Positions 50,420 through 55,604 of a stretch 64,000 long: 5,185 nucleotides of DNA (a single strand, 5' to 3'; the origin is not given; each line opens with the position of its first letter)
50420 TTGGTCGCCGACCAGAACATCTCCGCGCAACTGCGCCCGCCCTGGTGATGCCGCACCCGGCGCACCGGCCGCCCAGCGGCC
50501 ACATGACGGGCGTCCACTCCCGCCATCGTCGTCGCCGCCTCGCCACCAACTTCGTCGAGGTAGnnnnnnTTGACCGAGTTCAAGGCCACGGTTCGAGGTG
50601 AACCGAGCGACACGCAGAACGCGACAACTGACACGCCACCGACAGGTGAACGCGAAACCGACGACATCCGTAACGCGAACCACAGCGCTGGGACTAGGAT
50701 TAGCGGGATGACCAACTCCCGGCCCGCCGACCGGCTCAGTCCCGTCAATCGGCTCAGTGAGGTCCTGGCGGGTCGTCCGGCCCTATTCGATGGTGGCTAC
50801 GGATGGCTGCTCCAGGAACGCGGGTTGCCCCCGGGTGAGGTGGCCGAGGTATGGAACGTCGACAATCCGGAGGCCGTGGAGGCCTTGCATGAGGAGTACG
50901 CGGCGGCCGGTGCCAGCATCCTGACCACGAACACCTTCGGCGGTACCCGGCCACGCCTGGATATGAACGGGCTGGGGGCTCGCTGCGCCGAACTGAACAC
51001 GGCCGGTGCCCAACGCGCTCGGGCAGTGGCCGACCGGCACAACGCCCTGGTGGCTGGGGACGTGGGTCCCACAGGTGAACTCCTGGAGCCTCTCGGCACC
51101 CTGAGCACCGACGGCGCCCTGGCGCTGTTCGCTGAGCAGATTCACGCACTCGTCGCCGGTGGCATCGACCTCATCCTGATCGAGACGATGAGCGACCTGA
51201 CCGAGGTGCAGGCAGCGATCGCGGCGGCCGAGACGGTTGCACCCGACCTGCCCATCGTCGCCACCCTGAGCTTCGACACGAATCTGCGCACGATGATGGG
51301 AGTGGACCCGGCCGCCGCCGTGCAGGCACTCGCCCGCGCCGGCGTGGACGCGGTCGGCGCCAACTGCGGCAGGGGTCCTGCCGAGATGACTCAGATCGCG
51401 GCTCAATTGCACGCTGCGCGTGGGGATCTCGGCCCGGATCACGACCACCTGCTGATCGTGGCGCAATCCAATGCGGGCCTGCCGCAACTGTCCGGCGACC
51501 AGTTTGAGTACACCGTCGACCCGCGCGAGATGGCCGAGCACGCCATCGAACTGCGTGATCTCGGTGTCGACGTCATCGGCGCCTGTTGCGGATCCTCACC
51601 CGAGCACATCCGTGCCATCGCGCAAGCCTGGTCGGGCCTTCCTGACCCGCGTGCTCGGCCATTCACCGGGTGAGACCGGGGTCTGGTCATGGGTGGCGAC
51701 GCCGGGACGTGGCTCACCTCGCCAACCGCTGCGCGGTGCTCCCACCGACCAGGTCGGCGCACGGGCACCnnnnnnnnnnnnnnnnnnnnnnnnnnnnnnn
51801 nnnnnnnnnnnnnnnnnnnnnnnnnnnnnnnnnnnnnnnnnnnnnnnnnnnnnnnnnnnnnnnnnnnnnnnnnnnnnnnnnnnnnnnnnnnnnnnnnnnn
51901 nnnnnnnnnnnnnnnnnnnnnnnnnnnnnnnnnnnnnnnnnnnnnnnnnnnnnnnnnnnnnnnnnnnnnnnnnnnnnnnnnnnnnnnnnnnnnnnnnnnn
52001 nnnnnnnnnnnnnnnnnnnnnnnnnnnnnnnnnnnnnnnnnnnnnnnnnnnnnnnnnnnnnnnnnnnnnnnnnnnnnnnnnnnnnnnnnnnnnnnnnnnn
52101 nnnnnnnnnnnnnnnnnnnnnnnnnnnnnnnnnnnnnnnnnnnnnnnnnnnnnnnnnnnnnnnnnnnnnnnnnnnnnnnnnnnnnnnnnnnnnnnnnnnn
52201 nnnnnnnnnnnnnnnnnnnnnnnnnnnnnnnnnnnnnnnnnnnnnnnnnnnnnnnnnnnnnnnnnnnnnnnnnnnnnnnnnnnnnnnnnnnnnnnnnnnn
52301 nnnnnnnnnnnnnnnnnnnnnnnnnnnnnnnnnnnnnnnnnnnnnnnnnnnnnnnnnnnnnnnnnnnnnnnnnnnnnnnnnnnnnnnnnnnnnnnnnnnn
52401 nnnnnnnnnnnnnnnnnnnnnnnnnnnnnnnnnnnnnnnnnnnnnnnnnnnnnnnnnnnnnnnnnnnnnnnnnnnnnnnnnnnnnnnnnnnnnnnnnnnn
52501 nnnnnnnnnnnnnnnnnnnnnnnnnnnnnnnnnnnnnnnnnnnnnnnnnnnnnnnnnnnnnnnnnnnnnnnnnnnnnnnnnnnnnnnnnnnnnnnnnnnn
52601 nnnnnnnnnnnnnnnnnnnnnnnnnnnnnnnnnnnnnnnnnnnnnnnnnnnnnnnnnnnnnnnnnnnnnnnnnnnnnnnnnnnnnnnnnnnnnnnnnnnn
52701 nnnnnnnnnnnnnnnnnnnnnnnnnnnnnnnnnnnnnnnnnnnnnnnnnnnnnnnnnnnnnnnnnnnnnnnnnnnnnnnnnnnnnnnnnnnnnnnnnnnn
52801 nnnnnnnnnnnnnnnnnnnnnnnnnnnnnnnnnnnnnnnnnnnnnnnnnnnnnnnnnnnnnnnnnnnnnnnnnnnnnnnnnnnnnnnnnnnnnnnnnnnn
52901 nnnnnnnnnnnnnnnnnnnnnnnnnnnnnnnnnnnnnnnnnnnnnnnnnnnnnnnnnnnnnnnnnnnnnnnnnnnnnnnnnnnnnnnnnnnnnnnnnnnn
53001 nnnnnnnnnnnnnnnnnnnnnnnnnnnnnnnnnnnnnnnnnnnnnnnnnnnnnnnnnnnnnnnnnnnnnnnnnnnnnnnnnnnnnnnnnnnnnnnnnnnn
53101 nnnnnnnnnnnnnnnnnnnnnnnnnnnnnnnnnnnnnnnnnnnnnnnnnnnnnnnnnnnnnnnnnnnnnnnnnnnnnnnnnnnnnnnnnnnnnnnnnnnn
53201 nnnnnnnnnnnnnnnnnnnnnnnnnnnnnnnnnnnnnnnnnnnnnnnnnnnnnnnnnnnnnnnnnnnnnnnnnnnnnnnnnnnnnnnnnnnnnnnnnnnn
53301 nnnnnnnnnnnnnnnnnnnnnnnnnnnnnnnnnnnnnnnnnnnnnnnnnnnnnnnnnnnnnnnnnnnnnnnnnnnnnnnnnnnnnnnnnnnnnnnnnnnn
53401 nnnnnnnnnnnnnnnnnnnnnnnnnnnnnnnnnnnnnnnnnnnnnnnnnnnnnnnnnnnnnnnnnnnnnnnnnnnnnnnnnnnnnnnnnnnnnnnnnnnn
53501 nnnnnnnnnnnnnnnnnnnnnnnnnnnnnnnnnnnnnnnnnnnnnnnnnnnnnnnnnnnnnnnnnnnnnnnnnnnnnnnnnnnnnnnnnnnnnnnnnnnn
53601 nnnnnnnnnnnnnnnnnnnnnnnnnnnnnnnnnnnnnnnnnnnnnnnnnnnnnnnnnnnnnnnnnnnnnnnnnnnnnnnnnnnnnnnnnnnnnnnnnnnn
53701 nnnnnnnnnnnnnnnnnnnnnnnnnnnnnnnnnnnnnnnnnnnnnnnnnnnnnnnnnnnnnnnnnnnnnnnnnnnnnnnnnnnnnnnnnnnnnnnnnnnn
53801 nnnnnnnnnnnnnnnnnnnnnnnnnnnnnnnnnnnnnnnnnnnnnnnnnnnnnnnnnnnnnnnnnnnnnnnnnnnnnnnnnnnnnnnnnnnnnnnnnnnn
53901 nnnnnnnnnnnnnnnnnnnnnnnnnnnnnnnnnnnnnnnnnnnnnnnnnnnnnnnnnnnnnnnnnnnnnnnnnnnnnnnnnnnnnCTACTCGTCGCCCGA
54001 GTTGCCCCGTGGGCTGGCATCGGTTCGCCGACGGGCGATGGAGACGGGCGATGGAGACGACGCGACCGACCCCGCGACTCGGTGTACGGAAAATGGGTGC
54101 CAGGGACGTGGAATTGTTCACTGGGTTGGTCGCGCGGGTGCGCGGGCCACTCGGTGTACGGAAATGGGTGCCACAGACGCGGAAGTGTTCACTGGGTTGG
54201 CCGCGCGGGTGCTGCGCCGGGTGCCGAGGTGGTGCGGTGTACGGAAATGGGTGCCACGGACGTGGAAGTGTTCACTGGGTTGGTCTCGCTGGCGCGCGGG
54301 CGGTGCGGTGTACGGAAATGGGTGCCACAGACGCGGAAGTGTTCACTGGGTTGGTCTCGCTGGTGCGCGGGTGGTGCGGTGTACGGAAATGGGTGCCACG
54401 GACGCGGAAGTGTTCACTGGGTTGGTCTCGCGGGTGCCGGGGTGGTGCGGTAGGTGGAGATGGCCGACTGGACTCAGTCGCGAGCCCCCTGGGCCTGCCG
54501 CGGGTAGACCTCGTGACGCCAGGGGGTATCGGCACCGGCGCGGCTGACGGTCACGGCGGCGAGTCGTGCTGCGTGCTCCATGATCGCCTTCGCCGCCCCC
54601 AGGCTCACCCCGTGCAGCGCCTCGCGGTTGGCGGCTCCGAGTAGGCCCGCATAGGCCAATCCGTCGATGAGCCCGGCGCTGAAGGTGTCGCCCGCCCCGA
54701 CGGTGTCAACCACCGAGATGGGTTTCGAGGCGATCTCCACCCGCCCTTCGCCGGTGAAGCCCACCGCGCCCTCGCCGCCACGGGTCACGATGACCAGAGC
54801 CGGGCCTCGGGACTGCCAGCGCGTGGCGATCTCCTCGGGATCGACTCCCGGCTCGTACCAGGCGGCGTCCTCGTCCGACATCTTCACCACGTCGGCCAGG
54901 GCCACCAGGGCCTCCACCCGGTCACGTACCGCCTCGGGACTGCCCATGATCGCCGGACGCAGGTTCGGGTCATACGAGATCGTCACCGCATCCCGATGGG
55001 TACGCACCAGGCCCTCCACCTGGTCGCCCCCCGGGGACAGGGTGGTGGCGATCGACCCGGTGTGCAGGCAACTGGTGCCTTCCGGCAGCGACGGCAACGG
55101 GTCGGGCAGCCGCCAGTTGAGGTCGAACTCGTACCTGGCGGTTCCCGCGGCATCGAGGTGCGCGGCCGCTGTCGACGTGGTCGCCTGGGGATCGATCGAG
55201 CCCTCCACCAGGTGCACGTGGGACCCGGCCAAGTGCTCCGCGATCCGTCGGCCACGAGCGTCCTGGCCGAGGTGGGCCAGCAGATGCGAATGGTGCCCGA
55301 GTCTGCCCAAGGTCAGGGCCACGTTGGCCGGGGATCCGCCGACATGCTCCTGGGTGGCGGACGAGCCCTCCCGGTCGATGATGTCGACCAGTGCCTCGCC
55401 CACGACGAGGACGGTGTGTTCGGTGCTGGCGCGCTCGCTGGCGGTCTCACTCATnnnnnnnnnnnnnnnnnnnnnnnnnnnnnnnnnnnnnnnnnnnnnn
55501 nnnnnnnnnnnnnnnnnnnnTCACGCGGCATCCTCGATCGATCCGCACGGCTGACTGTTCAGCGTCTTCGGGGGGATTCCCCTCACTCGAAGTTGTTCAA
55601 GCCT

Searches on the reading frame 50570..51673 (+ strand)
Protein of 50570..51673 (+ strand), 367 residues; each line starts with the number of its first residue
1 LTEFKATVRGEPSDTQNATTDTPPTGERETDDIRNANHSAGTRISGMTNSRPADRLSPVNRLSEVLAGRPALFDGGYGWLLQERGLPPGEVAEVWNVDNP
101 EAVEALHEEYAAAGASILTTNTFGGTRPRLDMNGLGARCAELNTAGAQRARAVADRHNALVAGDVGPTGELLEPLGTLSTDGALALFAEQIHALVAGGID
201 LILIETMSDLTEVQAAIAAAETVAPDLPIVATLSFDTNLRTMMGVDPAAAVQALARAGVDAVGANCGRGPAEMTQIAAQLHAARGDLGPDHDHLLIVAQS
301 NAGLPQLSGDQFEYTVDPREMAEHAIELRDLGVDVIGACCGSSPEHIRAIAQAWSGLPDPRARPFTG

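Call 11: search_protein_families(library=pfam, proteins=[window:50570-51673:+])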
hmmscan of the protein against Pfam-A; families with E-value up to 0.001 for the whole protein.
window:50570-51673:+ (367 aa): 1 family
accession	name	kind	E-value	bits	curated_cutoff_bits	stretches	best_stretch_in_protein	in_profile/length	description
PF02574.22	S-methyl_trans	-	4.7e-68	230.5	22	1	72-353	2-282/283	Homocysteine S-methyltransferase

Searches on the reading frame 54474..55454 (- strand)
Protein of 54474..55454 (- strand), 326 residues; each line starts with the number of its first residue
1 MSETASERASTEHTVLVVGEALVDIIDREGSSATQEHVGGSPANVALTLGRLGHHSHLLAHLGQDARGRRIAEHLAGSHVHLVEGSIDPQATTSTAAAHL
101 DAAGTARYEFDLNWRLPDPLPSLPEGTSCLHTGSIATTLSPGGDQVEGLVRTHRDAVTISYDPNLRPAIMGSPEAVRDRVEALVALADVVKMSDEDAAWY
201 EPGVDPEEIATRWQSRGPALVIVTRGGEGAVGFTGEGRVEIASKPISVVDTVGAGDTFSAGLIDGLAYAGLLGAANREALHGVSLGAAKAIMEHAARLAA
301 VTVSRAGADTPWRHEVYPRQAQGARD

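Call 11: search_protein_families(library=pfam, proteins=[window:54474-55454:-])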
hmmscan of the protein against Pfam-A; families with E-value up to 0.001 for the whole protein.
window:54474-55454:- (326 aa): 1 family
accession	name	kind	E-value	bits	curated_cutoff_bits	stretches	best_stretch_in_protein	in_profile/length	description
PF00294.29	PfkB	-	8e-38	130.9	25.8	1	14-312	3-299/302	pfkB family carbohydrate kinase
